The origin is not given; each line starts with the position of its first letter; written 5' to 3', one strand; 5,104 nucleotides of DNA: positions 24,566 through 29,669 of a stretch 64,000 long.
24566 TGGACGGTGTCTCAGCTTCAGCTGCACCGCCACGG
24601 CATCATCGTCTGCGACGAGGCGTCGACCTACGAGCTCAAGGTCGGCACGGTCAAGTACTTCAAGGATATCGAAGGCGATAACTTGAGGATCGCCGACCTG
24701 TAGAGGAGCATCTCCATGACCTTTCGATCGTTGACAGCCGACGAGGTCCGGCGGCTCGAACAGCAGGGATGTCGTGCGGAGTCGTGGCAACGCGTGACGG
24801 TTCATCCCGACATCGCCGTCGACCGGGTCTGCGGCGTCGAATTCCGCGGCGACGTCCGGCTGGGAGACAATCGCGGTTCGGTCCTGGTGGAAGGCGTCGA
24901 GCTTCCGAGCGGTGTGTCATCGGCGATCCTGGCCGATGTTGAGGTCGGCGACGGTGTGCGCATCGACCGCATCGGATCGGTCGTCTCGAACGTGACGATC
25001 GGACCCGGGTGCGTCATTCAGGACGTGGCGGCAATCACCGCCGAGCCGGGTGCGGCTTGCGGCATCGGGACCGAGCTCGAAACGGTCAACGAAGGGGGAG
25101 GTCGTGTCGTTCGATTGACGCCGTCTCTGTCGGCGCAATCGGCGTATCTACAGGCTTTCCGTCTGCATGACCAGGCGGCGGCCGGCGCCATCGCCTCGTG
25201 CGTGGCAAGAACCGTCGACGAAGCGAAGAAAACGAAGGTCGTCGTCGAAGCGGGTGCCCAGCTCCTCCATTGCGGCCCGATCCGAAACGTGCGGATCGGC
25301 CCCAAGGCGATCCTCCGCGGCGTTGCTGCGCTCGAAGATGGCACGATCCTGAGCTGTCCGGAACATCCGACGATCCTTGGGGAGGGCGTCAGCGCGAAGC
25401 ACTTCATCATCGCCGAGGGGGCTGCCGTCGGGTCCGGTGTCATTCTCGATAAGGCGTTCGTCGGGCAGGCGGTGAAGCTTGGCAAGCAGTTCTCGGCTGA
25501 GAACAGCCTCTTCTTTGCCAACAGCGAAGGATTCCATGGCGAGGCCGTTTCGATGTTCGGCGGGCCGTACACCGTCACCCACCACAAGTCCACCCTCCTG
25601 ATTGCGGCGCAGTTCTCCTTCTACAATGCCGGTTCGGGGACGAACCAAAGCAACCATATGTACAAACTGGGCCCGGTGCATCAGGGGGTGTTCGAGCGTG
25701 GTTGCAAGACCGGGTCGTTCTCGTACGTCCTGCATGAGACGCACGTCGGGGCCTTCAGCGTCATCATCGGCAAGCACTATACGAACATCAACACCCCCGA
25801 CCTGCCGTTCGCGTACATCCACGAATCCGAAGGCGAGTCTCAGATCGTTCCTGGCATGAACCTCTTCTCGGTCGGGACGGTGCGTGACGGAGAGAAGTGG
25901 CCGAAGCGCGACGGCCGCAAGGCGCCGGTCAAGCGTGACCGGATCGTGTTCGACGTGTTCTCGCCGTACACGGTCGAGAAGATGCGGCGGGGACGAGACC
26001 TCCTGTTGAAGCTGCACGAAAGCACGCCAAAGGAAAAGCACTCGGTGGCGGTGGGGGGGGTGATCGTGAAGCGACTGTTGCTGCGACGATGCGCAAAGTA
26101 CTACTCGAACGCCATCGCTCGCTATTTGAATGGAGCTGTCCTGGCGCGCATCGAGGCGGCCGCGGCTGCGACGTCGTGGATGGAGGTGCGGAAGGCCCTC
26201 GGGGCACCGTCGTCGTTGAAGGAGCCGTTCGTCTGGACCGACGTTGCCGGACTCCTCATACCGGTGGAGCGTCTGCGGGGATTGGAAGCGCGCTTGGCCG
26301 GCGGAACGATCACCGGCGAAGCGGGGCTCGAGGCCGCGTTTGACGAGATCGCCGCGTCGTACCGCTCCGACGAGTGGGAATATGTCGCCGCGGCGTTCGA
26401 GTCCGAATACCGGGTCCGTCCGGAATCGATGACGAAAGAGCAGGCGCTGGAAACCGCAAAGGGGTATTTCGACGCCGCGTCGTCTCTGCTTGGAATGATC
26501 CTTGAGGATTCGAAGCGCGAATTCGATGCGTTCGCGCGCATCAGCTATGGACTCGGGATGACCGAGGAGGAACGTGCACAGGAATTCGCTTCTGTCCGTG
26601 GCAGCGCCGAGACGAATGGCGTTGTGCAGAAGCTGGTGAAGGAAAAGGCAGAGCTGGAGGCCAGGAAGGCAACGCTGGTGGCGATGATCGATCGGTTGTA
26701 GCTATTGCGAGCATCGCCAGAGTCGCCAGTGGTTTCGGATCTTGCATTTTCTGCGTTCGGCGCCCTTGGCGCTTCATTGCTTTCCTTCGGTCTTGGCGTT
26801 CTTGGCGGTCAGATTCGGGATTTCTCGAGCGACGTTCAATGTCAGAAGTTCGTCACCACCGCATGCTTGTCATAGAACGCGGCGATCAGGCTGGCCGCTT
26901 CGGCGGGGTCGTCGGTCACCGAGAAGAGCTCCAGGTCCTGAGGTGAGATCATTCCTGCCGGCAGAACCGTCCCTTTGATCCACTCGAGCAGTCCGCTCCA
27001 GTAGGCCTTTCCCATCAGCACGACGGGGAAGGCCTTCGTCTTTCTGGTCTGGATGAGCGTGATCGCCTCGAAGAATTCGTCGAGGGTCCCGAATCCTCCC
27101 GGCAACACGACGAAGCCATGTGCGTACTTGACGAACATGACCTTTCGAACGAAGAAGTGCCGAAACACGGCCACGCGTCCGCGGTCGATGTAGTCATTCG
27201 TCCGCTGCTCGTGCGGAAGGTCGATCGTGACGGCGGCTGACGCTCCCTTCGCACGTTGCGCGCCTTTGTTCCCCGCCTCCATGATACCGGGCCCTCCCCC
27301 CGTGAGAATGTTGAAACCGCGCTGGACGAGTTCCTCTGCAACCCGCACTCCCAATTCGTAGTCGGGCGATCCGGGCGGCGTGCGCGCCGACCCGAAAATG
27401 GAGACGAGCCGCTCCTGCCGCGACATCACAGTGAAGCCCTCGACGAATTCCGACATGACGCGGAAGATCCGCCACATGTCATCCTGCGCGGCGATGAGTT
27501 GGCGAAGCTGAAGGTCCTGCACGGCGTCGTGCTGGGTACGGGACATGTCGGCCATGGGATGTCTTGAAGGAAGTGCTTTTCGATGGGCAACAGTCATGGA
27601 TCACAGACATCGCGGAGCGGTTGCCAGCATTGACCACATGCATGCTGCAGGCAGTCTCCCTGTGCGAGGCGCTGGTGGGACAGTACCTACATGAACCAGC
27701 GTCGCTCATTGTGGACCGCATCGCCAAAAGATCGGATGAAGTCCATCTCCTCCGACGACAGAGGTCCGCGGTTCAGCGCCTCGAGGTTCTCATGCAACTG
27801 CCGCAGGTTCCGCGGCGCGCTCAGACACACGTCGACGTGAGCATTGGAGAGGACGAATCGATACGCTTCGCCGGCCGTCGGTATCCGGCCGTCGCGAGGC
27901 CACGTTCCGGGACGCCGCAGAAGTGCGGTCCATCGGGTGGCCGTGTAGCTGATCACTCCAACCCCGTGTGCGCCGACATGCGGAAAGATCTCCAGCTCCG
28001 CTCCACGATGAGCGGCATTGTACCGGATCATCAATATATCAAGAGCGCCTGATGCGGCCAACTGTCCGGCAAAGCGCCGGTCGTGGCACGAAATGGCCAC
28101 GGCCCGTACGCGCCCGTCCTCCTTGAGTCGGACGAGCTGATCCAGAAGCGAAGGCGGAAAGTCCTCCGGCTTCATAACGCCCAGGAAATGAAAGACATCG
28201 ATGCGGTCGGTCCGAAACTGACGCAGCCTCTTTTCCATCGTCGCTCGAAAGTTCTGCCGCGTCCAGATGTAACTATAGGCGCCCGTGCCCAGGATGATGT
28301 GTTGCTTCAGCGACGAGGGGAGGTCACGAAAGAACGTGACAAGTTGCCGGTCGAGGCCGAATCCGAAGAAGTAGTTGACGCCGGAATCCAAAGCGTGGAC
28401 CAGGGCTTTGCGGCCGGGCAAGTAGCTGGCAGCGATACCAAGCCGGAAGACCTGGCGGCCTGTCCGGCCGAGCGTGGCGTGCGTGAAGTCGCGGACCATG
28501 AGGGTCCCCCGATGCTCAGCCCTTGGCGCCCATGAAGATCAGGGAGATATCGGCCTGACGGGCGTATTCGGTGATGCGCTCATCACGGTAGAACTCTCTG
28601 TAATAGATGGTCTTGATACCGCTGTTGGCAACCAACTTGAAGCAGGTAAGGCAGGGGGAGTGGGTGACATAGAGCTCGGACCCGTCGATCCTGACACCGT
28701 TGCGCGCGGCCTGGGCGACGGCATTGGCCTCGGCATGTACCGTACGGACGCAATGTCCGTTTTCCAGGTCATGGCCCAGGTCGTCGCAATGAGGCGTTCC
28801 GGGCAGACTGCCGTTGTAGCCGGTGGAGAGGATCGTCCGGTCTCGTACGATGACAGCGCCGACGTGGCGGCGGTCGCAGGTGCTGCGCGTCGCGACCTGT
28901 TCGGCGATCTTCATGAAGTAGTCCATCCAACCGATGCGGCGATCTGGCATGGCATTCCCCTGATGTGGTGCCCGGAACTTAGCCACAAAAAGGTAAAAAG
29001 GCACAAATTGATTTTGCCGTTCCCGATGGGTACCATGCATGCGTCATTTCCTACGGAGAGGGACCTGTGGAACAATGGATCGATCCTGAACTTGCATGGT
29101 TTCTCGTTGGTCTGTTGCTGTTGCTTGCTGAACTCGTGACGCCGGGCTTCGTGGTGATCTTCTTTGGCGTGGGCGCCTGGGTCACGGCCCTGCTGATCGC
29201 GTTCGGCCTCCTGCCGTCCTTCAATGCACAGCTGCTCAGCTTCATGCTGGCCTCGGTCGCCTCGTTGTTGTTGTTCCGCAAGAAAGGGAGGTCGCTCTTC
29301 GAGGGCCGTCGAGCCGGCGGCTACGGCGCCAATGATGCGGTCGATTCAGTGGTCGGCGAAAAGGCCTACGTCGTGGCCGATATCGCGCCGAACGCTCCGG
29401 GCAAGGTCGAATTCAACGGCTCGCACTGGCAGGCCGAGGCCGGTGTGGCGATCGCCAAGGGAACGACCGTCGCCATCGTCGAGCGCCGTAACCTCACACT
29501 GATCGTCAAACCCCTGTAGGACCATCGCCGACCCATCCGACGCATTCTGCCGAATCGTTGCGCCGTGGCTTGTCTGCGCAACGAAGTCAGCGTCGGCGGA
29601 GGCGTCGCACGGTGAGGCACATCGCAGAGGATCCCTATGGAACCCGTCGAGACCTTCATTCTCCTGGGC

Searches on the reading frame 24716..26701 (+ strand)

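Call 6: search_protein_families(library=pfam, proteins=[window:24716-26701:+])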
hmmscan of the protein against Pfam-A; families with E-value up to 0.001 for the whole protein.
window:24716-26701:+ (661 aa): 4 families
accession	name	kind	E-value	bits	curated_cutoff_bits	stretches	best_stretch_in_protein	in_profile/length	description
PF16314.11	DUF4954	-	1.4e-157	525.2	26.2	1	3-433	1-432/433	Domain of unknown function (DUF4954)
PF20683.2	DUF6819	-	2.8e-26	92.7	23.5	1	488-647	2-160/171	Domain of unknown function (DUF6819)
PF00132.30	Hexapep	-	3.9e-06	26.8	27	0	74-102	1-29/36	Bacterial transferase hexapeptide (six repeats)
PF25084.1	LbH_EIF2B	-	2e-05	25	54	0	222-265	31-74/105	EIF2B subunit epsilon LbH domain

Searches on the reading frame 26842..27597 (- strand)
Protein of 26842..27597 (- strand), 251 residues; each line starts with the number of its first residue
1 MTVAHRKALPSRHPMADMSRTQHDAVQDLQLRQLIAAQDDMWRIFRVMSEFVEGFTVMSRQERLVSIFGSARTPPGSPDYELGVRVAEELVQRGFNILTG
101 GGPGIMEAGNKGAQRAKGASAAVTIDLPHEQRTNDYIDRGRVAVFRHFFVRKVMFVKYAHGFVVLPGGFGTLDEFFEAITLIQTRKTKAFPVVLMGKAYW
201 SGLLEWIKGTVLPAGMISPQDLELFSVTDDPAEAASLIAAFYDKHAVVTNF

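Call 6: search_protein_families(library=pfam, proteins=[window:26842-27597:-])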
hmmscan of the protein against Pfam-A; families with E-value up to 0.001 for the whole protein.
window:26842-27597:- (251 aa): 2 families
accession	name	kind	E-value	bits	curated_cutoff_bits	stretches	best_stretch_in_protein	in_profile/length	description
PF03641.19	Lysine_decarbox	-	5.4e-33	114.4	27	1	106-236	1-129/131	Possible lysine decarboxylase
PF18306.6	LDcluster4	-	6.8e-13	48.9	26.3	1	64-180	3-115/151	SLOG cluster4 family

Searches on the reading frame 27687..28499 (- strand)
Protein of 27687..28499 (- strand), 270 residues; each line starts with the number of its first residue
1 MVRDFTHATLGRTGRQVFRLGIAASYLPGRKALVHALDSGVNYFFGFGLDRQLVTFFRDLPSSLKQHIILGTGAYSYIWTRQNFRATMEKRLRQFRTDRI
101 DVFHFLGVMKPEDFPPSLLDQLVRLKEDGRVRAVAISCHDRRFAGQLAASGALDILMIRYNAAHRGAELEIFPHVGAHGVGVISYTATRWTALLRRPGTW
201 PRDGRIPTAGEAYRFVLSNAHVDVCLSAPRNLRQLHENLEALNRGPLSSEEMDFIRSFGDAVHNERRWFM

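Call 14: search_protein_families(library=pfam, proteins=[window:27687-28499:-])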
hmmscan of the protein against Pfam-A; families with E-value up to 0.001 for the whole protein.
window:27687-28499:- (270 aa): 1 family
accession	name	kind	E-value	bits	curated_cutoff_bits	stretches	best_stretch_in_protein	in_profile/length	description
PF00248.27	Aldo_ket_red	-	3.5e-13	49.7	24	1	80-189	83-193/291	Aldo/keto reductase family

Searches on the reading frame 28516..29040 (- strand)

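Call 49: search_protein_families(library=pfam, proteins=[window:28516-29040:-], max_evalue=0.01)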
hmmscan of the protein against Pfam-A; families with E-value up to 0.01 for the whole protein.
window:28516-29040:- (174 aa): 3 families
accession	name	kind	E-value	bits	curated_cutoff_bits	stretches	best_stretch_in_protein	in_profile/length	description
PF00383.29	dCMP_cyt_deam_1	-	2.3e-26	92.1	25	1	38-147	3-100/102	Cytidine and deoxycytidylate deaminase zinc-binding region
PF14437.12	MafB19-deam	-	9.5e-20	71.4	27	1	38-148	3-100/142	MafB19-like deaminase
PF14439.12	Bd3614-deam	-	0.00096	19.6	38.5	1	99-162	33-99/113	Bd3614-like deaminase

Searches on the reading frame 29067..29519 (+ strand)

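Call 49: search_protein_families(library=pfam, proteins=[window:29067-29519:+], max_evalue=0.01)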
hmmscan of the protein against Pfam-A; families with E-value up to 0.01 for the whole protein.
window:29067-29519:+ (150 aa): 2 families
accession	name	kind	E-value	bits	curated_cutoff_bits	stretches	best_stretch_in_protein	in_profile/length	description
PF01957.25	NfeD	-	4.4e-13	49.7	29.1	1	92-149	1-57/57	NfeD-like C-terminal, partner-binding domain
PF24961.1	NfeD_membrane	-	0.0093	16.4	26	0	9-68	52-112/119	NfeD integral membrane domain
